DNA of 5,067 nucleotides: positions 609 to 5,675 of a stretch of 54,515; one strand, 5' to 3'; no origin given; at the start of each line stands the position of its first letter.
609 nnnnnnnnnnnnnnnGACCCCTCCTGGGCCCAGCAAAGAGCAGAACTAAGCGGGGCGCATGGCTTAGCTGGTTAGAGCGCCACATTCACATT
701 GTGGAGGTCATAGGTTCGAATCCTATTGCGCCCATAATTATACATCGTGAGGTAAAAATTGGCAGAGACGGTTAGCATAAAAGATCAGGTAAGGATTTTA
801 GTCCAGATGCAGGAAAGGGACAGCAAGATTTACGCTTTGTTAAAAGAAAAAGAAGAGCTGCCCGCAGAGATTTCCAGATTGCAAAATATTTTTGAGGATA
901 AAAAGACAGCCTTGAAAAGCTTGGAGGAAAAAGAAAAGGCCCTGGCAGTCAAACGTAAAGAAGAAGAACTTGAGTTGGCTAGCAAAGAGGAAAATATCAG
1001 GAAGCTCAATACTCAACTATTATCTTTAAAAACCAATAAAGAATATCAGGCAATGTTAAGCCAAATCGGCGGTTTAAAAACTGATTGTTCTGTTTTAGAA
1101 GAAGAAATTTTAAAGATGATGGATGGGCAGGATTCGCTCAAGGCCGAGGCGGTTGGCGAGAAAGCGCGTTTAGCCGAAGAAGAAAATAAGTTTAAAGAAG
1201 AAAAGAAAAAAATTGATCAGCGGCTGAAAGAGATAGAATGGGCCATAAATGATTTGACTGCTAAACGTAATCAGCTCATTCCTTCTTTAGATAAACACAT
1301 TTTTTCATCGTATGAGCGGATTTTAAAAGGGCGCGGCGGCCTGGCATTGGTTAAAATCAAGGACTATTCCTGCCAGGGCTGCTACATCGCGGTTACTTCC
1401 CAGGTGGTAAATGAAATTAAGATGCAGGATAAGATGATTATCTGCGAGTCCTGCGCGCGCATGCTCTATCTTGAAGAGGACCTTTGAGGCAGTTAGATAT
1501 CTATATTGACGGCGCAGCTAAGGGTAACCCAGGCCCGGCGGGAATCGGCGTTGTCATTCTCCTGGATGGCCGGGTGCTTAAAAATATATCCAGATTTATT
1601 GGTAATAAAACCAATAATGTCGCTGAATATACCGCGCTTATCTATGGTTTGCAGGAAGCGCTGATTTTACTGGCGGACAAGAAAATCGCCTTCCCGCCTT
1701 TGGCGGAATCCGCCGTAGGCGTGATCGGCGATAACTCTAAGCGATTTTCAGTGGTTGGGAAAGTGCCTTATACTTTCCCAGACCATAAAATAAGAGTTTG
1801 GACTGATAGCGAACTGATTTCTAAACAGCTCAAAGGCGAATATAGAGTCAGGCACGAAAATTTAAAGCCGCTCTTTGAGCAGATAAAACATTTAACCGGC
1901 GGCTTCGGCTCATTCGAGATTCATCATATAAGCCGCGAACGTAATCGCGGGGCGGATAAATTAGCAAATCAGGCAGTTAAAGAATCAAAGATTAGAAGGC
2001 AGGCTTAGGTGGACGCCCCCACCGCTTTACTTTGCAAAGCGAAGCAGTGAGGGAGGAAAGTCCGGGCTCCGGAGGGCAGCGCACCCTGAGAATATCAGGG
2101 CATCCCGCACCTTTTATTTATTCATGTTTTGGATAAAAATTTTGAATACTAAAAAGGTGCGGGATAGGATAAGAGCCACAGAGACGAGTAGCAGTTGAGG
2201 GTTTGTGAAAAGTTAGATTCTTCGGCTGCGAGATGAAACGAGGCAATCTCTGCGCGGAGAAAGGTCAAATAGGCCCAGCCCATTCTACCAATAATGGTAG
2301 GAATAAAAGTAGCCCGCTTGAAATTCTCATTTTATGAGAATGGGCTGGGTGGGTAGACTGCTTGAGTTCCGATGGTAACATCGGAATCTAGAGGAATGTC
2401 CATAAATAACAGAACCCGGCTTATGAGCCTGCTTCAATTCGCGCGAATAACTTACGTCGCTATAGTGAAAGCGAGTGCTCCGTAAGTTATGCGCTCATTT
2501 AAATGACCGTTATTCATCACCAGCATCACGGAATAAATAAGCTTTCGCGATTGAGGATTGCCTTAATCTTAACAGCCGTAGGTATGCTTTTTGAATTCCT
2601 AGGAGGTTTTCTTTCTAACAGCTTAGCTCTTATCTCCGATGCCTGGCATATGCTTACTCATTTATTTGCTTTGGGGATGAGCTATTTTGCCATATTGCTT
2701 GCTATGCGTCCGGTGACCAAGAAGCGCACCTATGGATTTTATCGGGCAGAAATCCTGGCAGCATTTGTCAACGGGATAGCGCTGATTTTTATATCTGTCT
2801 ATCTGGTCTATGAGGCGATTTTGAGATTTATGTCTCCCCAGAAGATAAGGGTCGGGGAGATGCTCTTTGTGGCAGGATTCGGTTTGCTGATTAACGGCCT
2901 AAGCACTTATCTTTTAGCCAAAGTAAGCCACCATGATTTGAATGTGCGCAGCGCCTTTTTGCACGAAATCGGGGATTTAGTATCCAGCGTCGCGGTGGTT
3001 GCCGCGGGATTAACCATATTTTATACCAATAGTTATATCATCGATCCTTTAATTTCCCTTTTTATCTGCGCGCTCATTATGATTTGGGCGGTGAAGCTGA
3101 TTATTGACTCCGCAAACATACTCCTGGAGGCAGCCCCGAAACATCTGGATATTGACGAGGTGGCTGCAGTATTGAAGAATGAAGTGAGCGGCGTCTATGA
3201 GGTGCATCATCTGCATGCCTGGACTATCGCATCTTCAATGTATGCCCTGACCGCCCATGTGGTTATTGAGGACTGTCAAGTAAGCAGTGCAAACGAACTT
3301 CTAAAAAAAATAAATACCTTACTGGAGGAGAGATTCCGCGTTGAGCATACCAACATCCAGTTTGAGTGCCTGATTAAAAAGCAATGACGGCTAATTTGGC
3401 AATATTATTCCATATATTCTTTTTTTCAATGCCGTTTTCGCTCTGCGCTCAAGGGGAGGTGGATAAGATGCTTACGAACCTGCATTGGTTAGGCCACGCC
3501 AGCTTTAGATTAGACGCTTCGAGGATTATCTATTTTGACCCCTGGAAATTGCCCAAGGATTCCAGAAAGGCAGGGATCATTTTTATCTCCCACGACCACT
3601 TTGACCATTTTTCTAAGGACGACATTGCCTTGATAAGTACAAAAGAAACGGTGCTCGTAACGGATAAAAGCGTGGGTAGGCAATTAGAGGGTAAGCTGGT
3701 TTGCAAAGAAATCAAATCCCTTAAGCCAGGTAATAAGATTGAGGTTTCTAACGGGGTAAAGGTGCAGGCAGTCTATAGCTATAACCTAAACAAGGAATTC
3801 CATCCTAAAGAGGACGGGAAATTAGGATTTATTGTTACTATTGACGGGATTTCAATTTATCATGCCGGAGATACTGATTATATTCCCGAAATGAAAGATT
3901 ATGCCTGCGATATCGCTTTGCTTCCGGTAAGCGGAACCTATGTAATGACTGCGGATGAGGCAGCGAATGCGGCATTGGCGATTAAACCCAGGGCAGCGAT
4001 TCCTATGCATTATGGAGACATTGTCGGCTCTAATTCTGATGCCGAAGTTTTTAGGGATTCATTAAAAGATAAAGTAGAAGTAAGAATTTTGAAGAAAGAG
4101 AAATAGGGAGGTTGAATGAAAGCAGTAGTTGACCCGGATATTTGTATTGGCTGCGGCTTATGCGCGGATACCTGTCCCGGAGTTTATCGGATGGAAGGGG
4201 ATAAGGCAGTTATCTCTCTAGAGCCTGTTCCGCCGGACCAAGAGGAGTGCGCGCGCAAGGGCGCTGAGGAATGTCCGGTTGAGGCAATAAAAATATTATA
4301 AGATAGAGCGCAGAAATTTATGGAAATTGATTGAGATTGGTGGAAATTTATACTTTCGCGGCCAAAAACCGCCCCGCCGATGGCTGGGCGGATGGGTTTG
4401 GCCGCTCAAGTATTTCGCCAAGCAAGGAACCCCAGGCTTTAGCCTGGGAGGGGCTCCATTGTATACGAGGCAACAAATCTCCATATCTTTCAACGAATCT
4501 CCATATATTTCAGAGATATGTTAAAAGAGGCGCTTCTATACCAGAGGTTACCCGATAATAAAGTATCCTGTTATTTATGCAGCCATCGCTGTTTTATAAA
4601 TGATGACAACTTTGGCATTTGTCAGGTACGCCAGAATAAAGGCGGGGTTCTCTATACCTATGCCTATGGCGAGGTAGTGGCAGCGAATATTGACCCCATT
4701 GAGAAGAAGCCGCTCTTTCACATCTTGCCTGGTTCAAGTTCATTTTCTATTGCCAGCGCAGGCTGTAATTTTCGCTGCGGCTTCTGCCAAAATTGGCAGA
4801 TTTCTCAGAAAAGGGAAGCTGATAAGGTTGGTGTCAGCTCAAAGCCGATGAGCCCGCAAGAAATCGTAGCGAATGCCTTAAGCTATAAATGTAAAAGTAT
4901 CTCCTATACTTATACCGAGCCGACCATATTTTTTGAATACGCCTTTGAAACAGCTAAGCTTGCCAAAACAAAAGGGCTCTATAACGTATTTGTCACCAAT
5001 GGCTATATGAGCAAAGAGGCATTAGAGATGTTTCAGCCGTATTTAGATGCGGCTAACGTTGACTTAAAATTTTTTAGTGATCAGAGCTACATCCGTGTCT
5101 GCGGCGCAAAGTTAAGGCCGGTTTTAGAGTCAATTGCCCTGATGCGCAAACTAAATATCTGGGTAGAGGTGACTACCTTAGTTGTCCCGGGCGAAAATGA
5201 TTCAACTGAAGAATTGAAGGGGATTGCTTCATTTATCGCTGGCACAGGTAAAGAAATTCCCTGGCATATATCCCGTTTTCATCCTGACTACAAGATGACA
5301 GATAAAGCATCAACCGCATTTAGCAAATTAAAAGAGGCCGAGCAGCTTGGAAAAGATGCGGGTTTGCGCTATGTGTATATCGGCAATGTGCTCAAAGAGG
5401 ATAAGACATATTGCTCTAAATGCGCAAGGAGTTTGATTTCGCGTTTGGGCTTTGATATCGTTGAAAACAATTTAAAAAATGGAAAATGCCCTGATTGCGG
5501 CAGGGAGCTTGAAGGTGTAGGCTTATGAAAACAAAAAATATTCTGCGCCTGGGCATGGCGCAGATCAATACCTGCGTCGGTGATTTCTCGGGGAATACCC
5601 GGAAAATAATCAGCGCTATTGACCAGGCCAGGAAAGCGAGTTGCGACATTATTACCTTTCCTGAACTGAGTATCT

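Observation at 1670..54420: Essential housekeeping genes carry in-frame palindromes and short-period tandem arrays (RPE-like selfish DNA)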

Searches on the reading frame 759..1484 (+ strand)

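Call 54: search_protein_families(library=pfam, max_evalue=0.000001, proteins=[window:759-1484:+])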
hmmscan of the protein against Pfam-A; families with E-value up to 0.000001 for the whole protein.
window:759-1484:+ (242 aa): 2 families
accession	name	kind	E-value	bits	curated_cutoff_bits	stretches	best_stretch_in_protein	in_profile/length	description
PF24481.2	CT398_CC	-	2.3e-11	44.3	27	1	17-191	1-178/180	CT398-like coiled coil hairpin domain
PF02591.20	Zn_ribbon_9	-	1.6e-10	41.4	29.1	1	204-236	1-33/33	C4-type zinc ribbon domain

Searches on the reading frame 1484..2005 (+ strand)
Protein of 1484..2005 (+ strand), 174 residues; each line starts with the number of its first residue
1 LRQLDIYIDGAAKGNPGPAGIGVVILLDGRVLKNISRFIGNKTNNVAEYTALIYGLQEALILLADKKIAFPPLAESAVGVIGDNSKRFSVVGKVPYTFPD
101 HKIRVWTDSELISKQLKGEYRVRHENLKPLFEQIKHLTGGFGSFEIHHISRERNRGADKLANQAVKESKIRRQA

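Call 31: search_solved_structures(query=window:1484-2005:+, show_alignments=1, max_evalue=0.00001)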
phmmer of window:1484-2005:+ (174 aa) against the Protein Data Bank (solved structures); distinct sequences matched with E-value up to 0.00001: 8.
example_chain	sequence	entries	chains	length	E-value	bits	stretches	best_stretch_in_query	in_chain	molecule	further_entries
3u3g_D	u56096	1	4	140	1.2e-24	90.5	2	1-67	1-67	Ribonuclease H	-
4h8k_A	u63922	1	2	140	5.9e-24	88.3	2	1-67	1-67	Ribonuclease H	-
3hst_B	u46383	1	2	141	9.3e-19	71.4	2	6-64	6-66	Protein Rv2228c/MT2287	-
4e19_A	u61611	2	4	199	5.4e-17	65.6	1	5-59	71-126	ribonuclease H1 | Ribonuclease HI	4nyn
3aly_A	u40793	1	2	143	1.3e-10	44.9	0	107-165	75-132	Putative uncharacterized protein ST0753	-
2ehg_A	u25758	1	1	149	1.5e-10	44.7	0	107-165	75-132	ribonuclease HI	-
3h08_A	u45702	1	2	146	3.5e-06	30.5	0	3-57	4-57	Rnh (Ribonuclease H)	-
1jl2_A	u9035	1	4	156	4.8e-06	30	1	1-57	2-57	Chimera of Ribonuclease HI, Ribonuclease H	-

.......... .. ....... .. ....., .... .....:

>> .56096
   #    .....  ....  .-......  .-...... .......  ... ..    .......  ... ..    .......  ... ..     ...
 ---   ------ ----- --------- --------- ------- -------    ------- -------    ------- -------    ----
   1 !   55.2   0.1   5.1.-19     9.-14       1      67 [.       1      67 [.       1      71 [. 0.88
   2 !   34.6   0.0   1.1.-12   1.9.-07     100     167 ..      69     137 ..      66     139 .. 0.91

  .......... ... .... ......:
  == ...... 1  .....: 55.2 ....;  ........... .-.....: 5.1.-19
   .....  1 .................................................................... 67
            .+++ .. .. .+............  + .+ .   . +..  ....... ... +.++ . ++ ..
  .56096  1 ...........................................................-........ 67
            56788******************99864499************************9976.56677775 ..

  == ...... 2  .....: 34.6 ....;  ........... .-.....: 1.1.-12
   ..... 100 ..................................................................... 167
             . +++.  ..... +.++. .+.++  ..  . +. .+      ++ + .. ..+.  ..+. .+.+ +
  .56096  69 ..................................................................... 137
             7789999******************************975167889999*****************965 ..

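Call 54: search_protein_families(library=pfam, max_evalue=0.000001, proteins=[window:1484-2005:+])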
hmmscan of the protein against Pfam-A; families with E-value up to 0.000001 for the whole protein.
window:1484-2005:+ (174 aa): 2 families
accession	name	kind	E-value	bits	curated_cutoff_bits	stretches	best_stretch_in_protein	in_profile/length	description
PF13456.12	RVT_3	-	5.4e-20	72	21.6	1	101-164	61-123/123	Reverse transcriptase-like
PF00075.30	RNase_H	-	3.4e-09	37.4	25.8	1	3-60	3-57/141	RNase H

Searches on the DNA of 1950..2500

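Call 67: search_rna_families(source=window, start=1950, end=2500, threshold=gathering, show_alignments=1)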
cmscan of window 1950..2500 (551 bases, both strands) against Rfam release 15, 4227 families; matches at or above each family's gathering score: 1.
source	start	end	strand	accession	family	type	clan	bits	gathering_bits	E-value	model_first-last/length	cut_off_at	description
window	1996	2439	+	RF00010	RNaseP_bact_a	Gene; ribozyme;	CL00002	154.7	100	5.8e-50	1-367/367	no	Bacterial RNase P class A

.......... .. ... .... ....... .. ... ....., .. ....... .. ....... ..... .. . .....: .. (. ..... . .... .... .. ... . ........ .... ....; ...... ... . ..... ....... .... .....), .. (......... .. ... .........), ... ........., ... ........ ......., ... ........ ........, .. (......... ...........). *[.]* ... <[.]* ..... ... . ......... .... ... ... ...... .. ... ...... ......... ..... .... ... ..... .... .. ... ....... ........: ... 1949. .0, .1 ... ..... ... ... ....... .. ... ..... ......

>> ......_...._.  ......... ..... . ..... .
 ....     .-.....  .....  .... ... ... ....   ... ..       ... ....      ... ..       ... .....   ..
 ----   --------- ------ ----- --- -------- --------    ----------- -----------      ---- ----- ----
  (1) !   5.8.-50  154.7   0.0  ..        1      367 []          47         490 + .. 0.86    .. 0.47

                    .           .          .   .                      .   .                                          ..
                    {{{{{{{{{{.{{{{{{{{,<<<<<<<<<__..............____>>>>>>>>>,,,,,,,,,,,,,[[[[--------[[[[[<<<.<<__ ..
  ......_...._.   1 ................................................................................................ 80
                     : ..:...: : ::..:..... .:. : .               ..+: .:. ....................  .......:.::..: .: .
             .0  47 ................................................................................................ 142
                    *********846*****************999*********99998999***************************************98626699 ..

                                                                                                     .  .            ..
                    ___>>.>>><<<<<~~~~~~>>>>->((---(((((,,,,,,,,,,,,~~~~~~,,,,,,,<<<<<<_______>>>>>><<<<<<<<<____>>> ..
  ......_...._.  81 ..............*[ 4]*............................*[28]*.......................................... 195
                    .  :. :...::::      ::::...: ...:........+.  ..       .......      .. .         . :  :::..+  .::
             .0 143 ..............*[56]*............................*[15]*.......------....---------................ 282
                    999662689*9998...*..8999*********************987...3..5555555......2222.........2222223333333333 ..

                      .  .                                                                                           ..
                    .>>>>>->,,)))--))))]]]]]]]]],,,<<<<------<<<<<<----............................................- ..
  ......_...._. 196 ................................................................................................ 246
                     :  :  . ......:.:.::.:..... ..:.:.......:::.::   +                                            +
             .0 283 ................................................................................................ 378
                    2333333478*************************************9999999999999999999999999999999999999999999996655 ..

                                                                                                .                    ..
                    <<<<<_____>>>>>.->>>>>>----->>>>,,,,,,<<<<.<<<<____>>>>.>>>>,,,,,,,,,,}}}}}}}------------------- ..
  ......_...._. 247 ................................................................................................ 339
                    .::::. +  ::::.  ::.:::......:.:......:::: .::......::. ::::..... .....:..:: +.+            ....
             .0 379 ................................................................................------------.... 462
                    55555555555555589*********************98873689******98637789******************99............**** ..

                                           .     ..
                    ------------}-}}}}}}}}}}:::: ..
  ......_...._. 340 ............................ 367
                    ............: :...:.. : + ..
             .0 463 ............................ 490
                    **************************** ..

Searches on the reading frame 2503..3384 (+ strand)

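Call 54: search_protein_families(library=pfam, max_evalue=0.000001, proteins=[window:2503-3384:+])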
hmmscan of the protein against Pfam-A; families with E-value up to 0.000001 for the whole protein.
window:2503-3384:+ (294 aa): 2 families
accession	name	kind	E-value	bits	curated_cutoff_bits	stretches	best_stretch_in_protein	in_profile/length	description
PF01545.26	Cation_efflux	-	1.3e-40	139.8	26.6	1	17-208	1-198/198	Cation efflux family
PF16916.11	ZT_dimer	-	2.7e-13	50.2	26.7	1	212-288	1-76/78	Dimerisation domain of Zinc Transporter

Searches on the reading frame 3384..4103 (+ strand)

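Call 54: search_protein_families(library=pfam, max_evalue=0.000001, proteins=[window:3384-4103:+])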
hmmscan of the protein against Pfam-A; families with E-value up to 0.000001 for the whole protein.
window:3384-4103:+ (240 aa): 2 families
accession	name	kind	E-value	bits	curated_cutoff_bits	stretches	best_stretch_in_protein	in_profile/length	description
PF13483.12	Lactamase_B_3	-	6.1e-27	95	24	1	33-209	2-160/160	Beta-lactamase superfamily domain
PF12706.13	Lactamase_B_2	-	1.3e-19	71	27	1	52-210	20-200/200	Beta-lactamase superfamily domain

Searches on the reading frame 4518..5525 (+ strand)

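Call 54: search_protein_families(library=pfam, max_evalue=0.000001, proteins=[window:4518-5525:+])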
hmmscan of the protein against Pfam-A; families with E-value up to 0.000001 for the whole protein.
window:4518-5525:+ (336 aa): 1 family
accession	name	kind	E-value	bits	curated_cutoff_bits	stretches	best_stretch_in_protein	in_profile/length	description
PF04055.27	Radical_SAM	-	5.8e-23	82.3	29.5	1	80-232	4-161/166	Radical SAM superfamily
